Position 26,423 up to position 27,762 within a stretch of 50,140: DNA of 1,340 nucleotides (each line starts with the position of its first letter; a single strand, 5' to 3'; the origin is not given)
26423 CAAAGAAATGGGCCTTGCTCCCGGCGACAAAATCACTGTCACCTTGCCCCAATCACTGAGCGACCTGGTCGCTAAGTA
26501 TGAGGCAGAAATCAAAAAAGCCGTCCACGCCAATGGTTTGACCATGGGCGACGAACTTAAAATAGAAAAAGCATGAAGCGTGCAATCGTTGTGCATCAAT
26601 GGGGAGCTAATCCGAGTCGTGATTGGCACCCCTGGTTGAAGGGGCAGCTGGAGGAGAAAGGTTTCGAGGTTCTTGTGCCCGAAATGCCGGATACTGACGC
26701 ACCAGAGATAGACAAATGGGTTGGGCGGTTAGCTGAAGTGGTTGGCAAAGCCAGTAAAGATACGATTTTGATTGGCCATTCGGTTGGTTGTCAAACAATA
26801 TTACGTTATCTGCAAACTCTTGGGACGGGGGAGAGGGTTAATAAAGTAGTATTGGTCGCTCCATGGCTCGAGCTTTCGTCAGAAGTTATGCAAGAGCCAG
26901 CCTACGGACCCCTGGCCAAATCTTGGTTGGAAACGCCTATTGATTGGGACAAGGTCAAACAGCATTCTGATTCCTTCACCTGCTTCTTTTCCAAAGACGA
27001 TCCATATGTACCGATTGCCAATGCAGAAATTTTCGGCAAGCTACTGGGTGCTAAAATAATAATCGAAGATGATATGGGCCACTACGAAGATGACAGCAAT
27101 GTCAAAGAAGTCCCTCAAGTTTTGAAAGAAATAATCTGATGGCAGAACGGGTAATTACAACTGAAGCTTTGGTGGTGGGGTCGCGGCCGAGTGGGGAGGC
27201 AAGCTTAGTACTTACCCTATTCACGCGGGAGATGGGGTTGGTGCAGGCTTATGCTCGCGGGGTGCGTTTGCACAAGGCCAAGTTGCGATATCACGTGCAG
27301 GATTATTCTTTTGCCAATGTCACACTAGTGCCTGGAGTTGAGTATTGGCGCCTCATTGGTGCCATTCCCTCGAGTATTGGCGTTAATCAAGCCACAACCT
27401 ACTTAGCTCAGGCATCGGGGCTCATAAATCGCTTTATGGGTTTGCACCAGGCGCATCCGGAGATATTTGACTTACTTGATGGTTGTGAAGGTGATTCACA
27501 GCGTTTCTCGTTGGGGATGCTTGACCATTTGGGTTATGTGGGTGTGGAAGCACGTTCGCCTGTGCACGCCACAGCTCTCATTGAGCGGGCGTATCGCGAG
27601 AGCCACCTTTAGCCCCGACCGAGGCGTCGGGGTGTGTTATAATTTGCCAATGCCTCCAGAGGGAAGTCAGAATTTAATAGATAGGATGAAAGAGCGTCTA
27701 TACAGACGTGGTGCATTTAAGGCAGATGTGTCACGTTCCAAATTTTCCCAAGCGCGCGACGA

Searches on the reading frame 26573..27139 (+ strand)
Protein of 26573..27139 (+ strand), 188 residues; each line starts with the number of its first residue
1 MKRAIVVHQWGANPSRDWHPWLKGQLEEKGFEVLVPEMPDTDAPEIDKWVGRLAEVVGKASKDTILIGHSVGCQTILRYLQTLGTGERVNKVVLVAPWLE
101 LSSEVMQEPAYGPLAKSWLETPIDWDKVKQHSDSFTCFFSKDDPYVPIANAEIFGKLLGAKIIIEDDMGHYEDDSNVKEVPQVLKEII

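Call 48: search_protein_families(library=pfam, proteins=[window:26573-27139:+], max_evalue=0.001)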
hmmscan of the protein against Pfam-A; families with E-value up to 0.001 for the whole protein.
window:26573-27139:+ (188 aa): 7 families
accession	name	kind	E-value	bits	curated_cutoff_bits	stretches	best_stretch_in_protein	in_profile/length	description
PF06821.19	Ser_hydrolase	-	2.5e-23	83.3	22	1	5-185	2-168/172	Serine hydrolase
PF00561.26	Abhydrolase_1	-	6e-07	29.8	25.8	1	63-105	70-103/245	alpha/beta hydrolase fold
PF12697.13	Abhydrolase_6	-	1.3e-06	29.7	26.3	1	11-122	6-111/217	Alpha/beta hydrolase family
PF10230.15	LIDHydrolase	-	1.4e-05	25.5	27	0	59-104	81-125/262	Lipid-droplet associated hydrolase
PF12146.15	Hydrolase_4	-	9.3e-05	22.3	27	1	60-129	74-140/239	Serine aminopeptidase, S33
PF08538.16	DUF1749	-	0.0001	22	24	1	41-94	82-139/299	Protein of unknown function (DUF1749)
PF05990.18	DUF900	-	0.00072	19.5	20.5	1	59-144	91-165/232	Alpha/beta hydrolase of unknown function (DUF900)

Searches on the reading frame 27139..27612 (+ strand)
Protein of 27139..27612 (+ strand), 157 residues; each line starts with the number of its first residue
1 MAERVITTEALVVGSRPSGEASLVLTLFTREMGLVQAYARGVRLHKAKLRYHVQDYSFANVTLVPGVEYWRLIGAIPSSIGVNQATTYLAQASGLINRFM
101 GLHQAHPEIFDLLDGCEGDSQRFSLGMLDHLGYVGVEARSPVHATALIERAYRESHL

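Call 48: search_protein_families(library=pfam, proteins=[window:27139-27612:+], max_evalue=0.001)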
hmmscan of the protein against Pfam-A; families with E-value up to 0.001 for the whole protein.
window:27139-27612:+ (157 aa): 1 family
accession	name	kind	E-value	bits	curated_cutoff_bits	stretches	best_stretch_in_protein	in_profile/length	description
PF11967.14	RecO_N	-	6.2e-12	45.8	27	1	5-63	3-61/80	Recombination protein O N terminal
